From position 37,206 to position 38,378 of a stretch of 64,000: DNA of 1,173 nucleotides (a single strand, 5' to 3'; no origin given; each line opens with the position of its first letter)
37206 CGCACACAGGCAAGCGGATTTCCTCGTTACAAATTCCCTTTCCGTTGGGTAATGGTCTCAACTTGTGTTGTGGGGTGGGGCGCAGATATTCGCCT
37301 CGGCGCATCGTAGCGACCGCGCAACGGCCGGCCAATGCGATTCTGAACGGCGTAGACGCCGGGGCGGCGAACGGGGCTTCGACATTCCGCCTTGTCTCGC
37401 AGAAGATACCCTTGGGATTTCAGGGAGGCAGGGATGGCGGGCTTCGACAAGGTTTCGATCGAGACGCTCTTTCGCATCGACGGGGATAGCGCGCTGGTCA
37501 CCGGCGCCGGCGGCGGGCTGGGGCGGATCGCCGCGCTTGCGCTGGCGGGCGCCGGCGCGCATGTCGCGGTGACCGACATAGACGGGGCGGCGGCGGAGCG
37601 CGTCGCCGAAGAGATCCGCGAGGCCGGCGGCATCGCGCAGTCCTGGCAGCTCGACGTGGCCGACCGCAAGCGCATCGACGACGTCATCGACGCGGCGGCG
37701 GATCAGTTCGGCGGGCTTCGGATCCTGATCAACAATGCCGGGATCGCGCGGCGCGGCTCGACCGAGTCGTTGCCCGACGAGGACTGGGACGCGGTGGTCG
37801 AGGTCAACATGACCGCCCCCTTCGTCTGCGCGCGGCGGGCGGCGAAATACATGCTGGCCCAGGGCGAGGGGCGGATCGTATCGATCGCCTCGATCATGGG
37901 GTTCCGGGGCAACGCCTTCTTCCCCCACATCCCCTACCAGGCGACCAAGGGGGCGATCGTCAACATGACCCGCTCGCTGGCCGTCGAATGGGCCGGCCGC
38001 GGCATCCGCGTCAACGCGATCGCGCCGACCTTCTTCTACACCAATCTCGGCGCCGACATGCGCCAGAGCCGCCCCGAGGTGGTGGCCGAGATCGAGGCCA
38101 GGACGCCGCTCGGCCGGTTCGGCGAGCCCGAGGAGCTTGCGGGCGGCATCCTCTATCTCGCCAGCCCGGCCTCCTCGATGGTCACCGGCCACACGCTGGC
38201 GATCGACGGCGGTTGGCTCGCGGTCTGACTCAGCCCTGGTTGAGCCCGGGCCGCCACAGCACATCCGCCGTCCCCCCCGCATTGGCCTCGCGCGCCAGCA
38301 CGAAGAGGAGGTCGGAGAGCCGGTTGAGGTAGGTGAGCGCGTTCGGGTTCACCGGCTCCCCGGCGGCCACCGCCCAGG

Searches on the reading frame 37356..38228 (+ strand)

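Call 24: search_protein_families(library=pfam, proteins=[window:37356-38228:+], max_evalue=0.00001)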
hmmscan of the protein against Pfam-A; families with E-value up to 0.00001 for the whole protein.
window:37356-38228:+ (290 aa): 3 families
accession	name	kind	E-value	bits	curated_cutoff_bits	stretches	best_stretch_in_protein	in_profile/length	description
PF13561.12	adh_short_C2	-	1.8e-61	208.2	27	1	50-287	1-235/236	Enoyl-(Acyl carrier protein) reductase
PF00106.31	adh_short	-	2.9e-54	184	26.6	1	46-237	3-192/195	short chain dehydrogenase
PF08659.16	KR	-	2.7e-10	40.9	22.6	1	46-164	3-125/180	KR domain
